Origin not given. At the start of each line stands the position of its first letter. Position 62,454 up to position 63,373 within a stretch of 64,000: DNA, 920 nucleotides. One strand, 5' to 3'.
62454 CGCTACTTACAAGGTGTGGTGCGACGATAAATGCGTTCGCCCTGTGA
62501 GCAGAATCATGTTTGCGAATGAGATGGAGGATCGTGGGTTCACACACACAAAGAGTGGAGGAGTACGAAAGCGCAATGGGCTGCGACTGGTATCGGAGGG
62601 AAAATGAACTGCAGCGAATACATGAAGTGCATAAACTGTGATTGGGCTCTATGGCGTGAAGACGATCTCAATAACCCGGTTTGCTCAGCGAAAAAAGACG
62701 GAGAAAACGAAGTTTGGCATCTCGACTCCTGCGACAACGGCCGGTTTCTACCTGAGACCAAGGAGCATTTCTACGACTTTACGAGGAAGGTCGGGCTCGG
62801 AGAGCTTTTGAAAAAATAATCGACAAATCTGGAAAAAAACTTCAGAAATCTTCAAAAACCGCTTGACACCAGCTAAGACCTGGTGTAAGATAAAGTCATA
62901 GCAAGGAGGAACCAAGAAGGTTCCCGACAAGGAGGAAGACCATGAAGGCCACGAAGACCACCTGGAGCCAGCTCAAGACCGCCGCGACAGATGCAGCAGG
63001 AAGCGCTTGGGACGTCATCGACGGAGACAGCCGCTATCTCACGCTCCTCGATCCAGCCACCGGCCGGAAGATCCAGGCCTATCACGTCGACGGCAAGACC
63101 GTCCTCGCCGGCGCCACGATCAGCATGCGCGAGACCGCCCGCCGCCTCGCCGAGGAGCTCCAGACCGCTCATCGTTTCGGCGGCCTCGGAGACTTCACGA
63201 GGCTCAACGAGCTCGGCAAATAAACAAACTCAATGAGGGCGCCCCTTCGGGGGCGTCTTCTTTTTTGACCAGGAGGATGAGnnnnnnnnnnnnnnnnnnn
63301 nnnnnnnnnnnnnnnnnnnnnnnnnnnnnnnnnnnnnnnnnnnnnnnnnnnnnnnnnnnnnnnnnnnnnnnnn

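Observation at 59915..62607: Orphan contractile-sheath gene with foreign codon usage sits in the early region, bounded by a 34-nt exact duplication on the left and a decapitated primase on the right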

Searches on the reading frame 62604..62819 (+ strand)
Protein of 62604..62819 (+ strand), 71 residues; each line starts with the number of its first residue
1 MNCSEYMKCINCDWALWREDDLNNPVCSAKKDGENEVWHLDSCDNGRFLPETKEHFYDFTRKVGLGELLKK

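Call 8: search_protein_families(library=phrogs, proteins=[window:62604-62819:+], max_evalue=0.01)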
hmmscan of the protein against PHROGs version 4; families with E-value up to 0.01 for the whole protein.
window:62604-62819:+ (71 aa): 0 families

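Call 19: find_encoding_contigs(protein=window:62604-62819:+, flank=10000, max_places=10)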
Protein window:62604-62819:+ (71 aa): no gene with exactly this product is on record in the collection.

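Call 61: find_related_loci(query=window:62604-62819:+, collection=viral_contigs, flank=8000)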
Query window:62604-62819:+ (71 aa) in viral_contigs; peptide patterns used: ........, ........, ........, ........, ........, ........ (x = any residue, [..] = any of these).
1 stretches matched a pattern, but none encodes a relative of the query by tblastn (E <= 1e-3).

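Call 70: search_protein_families(library=padloc, proteins=[window:62604-62819:+], max_evalue=0.001)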
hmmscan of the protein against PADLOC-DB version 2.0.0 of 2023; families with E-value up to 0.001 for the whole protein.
window:62604-62819:+ (71 aa): 0 families

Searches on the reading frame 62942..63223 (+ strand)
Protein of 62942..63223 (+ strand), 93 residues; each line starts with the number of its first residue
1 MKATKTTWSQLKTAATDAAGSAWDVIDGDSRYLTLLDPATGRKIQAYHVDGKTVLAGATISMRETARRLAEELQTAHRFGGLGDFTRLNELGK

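Call 68: find_encoding_contigs(protein=window:62942-63223:+, flank=10000, max_places=10)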
Protein window:62942-63223:+ (93 aa): 1 contig read that carries it; 1 place shown.
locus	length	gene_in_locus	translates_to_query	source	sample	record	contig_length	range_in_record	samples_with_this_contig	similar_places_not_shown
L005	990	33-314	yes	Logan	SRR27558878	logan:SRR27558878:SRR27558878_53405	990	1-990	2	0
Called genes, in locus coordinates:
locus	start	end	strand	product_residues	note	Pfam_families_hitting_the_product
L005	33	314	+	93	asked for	-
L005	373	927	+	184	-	PF13560:HTH_31 (weak)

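Call 70: search_protein_families(library=padloc, proteins=[window:62942-63223:+], max_evalue=0.001)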
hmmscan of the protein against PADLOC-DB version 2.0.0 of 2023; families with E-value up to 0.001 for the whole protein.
window:62942-63223:+ (93 aa): 0 families
